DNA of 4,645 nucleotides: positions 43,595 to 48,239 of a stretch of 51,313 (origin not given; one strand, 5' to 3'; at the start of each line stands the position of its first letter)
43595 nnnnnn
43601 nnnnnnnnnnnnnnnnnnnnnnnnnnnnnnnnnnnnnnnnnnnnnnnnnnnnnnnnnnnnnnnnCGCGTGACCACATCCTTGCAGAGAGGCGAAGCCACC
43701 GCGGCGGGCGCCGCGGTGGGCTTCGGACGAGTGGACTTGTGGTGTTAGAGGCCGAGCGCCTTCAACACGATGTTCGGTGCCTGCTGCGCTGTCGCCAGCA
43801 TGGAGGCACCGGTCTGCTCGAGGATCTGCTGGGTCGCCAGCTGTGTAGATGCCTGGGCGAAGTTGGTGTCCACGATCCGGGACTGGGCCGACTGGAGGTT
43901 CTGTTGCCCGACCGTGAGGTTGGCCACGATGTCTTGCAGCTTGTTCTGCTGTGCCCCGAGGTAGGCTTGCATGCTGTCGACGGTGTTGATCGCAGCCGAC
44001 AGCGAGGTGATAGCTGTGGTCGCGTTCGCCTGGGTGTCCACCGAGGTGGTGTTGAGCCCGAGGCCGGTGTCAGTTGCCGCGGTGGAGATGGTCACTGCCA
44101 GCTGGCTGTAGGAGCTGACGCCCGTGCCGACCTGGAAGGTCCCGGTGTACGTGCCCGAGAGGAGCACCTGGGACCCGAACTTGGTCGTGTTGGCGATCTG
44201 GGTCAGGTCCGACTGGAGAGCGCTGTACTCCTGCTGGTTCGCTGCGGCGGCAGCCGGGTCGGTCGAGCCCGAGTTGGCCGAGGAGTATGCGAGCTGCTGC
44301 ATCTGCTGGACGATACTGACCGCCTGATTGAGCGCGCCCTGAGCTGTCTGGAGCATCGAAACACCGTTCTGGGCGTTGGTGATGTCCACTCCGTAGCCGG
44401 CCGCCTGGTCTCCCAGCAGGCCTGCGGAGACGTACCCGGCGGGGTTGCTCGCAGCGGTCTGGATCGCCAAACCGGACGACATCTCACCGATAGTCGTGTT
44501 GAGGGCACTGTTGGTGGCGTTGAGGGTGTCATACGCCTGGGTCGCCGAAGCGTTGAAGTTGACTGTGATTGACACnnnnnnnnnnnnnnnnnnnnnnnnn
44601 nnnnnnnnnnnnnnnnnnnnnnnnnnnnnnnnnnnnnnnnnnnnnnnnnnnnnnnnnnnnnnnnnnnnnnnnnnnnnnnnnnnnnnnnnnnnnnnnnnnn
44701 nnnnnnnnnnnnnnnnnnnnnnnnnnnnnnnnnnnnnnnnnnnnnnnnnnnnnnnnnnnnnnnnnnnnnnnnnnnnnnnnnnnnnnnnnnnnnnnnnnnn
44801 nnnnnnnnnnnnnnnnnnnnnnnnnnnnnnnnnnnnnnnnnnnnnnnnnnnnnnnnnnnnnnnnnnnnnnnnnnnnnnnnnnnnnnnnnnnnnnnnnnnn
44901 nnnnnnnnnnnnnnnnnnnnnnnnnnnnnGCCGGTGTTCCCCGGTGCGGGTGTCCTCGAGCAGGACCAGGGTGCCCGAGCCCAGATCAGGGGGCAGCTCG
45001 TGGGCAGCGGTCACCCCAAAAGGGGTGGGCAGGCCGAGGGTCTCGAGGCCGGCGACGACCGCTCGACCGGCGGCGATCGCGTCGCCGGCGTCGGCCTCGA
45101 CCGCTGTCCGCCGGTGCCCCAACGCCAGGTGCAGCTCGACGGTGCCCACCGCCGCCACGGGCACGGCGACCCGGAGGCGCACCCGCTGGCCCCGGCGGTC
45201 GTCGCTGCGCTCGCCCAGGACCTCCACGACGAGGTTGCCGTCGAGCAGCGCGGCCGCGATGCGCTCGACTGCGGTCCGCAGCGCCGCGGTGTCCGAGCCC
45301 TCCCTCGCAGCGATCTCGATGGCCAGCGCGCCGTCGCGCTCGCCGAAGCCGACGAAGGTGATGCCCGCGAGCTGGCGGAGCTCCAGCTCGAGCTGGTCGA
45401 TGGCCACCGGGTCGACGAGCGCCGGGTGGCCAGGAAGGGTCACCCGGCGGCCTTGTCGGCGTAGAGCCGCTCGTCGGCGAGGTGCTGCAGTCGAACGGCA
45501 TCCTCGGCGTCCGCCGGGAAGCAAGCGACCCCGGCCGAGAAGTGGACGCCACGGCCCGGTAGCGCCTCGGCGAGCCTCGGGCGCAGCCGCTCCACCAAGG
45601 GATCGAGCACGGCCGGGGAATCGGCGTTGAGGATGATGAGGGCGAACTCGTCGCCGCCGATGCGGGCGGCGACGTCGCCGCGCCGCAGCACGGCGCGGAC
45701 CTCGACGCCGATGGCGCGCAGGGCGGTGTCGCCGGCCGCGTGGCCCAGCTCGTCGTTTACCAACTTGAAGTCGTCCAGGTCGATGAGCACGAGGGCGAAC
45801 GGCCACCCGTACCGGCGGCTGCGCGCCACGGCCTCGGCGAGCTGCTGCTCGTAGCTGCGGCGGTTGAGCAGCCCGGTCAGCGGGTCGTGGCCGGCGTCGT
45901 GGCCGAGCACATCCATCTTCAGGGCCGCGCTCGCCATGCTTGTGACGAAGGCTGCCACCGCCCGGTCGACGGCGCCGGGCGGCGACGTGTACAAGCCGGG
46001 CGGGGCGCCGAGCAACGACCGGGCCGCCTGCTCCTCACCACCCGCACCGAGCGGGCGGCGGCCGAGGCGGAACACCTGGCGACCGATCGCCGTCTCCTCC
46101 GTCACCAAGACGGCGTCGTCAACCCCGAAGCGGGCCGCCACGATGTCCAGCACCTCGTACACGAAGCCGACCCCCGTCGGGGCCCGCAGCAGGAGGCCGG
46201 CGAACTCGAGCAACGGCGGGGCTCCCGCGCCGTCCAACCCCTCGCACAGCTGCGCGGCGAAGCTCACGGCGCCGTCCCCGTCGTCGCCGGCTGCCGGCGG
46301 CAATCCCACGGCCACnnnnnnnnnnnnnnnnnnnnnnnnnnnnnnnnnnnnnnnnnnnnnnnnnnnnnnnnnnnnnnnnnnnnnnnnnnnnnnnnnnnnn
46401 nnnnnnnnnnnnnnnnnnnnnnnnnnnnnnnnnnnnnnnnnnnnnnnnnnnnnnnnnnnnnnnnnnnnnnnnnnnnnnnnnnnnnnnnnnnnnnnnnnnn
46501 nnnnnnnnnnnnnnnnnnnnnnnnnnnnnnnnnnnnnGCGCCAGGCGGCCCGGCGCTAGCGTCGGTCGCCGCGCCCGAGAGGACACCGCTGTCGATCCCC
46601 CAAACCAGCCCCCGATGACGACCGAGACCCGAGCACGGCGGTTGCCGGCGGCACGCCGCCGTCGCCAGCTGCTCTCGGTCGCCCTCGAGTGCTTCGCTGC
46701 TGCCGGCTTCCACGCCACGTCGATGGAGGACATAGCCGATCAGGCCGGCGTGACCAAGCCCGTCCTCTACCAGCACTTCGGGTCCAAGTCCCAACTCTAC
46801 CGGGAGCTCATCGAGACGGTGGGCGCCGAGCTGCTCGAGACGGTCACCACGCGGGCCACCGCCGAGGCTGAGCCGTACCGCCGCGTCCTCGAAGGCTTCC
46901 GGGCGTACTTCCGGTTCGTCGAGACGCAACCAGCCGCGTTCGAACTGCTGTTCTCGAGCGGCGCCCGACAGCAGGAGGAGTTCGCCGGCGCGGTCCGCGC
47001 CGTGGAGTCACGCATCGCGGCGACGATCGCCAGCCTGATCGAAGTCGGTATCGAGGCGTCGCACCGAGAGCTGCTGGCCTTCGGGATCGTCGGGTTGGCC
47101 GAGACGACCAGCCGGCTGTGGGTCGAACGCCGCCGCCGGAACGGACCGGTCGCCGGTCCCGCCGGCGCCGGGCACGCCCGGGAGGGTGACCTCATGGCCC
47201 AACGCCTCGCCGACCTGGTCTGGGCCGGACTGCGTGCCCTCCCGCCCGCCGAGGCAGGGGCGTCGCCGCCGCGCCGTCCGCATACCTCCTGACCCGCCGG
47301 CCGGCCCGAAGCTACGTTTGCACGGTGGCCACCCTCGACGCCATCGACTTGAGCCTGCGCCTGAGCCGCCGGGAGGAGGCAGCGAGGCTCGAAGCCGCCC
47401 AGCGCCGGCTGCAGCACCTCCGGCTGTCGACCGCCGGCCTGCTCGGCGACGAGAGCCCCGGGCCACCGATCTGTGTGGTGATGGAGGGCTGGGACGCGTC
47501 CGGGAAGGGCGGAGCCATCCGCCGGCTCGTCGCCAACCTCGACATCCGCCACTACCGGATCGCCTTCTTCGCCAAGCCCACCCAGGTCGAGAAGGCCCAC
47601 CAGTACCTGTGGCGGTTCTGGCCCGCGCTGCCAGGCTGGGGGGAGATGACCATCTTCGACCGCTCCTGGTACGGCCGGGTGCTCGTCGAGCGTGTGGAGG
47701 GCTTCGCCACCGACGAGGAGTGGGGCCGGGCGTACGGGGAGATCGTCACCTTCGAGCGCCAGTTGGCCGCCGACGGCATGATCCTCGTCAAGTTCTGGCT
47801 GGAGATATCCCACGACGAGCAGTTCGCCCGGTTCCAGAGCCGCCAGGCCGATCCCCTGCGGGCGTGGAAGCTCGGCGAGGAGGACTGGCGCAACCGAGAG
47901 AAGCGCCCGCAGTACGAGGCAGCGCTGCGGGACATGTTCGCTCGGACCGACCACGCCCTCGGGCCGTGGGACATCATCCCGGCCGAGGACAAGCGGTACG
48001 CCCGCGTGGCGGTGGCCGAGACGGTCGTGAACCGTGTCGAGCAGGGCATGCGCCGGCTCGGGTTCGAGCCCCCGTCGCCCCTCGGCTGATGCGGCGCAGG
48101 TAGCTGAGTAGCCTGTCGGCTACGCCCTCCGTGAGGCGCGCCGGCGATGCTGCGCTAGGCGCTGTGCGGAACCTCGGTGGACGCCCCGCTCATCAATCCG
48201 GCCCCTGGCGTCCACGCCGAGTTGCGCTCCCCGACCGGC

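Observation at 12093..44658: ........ regulon: a sigma-28-type -10 box precedes many flagellar genes and sits a fixed 7-8 nt from six start codons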

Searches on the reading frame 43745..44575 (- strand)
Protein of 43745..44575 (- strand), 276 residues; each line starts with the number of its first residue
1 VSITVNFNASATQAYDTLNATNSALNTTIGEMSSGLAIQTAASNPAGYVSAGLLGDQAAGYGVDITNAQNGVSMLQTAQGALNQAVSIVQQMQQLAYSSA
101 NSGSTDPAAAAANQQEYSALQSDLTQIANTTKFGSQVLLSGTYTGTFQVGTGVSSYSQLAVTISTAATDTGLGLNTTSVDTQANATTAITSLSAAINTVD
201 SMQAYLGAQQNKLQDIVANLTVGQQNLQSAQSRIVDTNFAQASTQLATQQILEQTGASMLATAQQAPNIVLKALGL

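Call 11: search_protein_families(library=pfam, proteins=[window:43745-44575:-], max_evalue=0.01)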
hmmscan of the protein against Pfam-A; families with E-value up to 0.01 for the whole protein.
window:43745-44575:- (276 aa): 2 families
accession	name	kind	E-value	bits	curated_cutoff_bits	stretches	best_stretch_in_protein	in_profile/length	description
PF00669.25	Flagellin_N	-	5.2e-24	85.3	26.6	1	5-144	1-139/139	Bacterial flagellin N-terminal helical region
PF00700.27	Flagellin_C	-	1.1e-15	58.1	23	1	191-272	3-84/86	Bacterial flagellin C-terminal helical region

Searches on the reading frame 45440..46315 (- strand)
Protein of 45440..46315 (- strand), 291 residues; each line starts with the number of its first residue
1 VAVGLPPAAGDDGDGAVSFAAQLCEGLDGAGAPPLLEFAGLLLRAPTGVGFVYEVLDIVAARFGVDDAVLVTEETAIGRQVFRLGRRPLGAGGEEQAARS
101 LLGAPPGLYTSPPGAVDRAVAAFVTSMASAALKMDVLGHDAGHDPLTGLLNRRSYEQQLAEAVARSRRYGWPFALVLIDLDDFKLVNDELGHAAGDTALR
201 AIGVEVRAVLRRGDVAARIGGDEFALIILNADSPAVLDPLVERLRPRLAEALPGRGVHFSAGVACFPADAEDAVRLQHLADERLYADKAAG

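Call 38: search_protein_families(library=ncbifam, proteins=[window:45440-46315:-], max_evalue=0.01)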
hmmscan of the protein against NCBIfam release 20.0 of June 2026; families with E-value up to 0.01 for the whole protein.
window:45440-46315:- (291 aa): 21 families
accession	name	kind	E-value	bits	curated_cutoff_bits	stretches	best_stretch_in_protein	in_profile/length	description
NF007423.1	PRK09966.1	equivalog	3.5e-38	131.5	325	1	135-288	233-390/390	diguanylate cyclase DgcN/YfiN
TIGR00254.1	GGDEF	domain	2.6e-37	128.1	37.4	1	139-291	3-160/168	diguanylate cyclase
NF038266.1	diguan_SiaD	equivalog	3.2e-32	111.9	290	1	137-291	90-248/252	biofilm regulation diguanylate cyclase SiaD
NF051473.1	DigCycDgcsShew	equivalog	2.9e-31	108.9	400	1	123-291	117-284/291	diguanylate cyclase DgcS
NF007298.0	PRK09776.1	equivalog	4.4e-29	101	1135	1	134-291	677-838/1111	diguanylate cyclase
NF040885.1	diguan_DgcJ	equivalog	3.9e-26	91.9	500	1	141-289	341-487/493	diguanylate cyclase DgcJ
NF045675.1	PhdiestaseDibA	equivalog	7e-26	90.7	980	1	116-291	179-357/623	phosphodiesterase DibA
NF007380.0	PRK09894.1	equivalog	2.5e-25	89.5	256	1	119-291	109-280/296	diguanylate cyclase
NF007135.0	PRK09581.1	equivalog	5.5e-24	84.8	474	1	142-291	293-448/457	PleD family two-component system response regulator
NF011955.1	PRK15426.1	equivalog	7.2e-24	83.8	408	1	136-291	393-554/564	cellulose biosynthesis regulator diguanylate cyclase DgcQ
NF047654.1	DiguCycDgcRLepto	equivalog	3.9e-22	78.5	500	1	134-291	126-289/295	diguanylate cyclase DgcR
NF007599.0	PRK10245.1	equivalog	5.1e-21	74.6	402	1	141-291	210-363/371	diguanylate cyclase AdrA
NF053781.1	cdiGMPphdstlr2612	equivalog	1.7e-20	72.4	1600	1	136-252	835-952/1268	Tlr1612 family c-di-GMP phosphodiesterase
NF007474.0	PRK10060.1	equivalog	3.8e-19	68.4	782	1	140-290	236-387/663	cyclic di-GMP phosphodiesterase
NF041606.1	dguan_cyc_DgcA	equivalog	6.8e-19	68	370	1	122-291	159-332/340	diguanylate cyclase DgcA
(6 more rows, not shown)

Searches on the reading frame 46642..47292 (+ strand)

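Call 38: search_protein_families(library=ncbifam, proteins=[window:46642-47292:+], max_evalue=0.01)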
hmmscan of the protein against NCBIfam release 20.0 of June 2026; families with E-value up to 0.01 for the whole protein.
window:46642-47292:+ (216 aa): 24 families
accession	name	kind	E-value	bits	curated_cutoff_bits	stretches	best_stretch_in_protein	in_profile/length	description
NF053731.1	TransRegFasRMycb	equivalog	4.6e-33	114.7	330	1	1-165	7-173/199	HTH-type transcriptional activator FasR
NF050111.1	TransRegSACE7040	equivalog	8.8e-15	55.1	250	1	6-82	2-78/186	SACE_7040 family transcriptional regulator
NF041196.1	ScbR_bind_reg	equivalog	9.3e-13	48.8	150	1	3-97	4-98/191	ScbR family autoregulator-binding transcription factor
NF007430.0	PRK09975.1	equivalog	1.9e-12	46.8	274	1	3-99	9-106/220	acrEF/envCD operon transcriptional regulator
TIGR03384.1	betaine_BetI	equivalog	2.8e-12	46.7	201.3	1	5-138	8-143/189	choline-binding transcriptional repressor BetI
NF051852.1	efflux_TF_MtrR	exception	7.6e-12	45.4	280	1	3-76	8-81/205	multidrug efflux system transcriptional repressor MtrR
NF007949.0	PRK10668.1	equivalog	1.1e-11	44.6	271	1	4-66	10-72/216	multidrug efflux transporter transcriptional repressor AcrR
TIGR03613.1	RutR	equivalog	1.8e-11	44.3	368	1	6-136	9-142/202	pyrimidine utilization regulatory protein R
NF001978.0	PRK00767.1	equivalog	3.8e-10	39.9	118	1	6-128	10-135/197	transcriptional regulator BetI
NF011584.0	PRK15008.1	equivalog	3.5e-09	36.8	230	1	5-136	18-152/212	HTH-type transcriptional regulator RutR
TIGR03968.1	mycofact_TetR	equivalog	7.1e-09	35.5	224.9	1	4-52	8-56/190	mycofactocin system transcriptional regulator MftR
NF007015.0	PRK09480.1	equivalog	4.4e-08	32.9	120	1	5-129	10-135/197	nucleoid occlusion factor SlmA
NF053878.1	FATransRegFadRBac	equivalog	1.2e-06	28.5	200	1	8-138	6-136/190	fatty acid metabolism transcriptional regulator FadR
NF053516.1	TranRepPrsAVib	equivalog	2.7e-06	27.4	300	1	7-66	8-67/208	TetR family transcriptional repressor PsrA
NF037937.1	septum_RefZ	equivalog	3.7e-06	26.9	180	1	8-74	2-68/195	forespore capture DNA-binding protein RefZ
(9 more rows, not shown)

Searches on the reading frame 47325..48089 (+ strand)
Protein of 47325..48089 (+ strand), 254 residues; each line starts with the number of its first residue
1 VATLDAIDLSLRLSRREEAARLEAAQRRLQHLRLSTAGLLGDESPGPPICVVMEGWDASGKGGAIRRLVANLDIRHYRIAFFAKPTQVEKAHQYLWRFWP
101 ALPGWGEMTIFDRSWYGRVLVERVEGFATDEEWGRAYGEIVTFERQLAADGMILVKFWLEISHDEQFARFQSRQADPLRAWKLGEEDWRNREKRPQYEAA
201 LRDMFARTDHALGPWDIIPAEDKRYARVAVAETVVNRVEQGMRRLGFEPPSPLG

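Call 38: search_protein_families(library=ncbifam, proteins=[window:47325-48089:+], max_evalue=0.01)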
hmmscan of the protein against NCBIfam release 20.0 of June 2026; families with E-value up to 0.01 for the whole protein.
window:47325-48089:+ (254 aa): 5 families
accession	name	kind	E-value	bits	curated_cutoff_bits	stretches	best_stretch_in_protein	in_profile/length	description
TIGR03708.1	poly_P_AMP_trns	equivalog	1.9e-97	327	547.65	1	3-240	260-491/493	polyphosphate:AMP phosphotransferase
NF050016.1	PolyPhAMPPhtase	equivalog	2.5e-70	237.4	800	1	48-238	279-469/472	polyphosphate:AMP phosphotransferase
TIGR03707.1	PPK2_P_aer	equivalog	1.8e-59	201.2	301.8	1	46-239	29-222/230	polyphosphate kinase 2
TIGR03709.1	PPK2_rel_1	subfamily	4.2e-57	193.3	247.2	1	18-240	31-248/264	PPK2 family polyphosphate kinase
NF042973.1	ADPpolyPPhtase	equivalog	1e-40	139.8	450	1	49-240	59-262/285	ADP-polyphosphate phosphotransferase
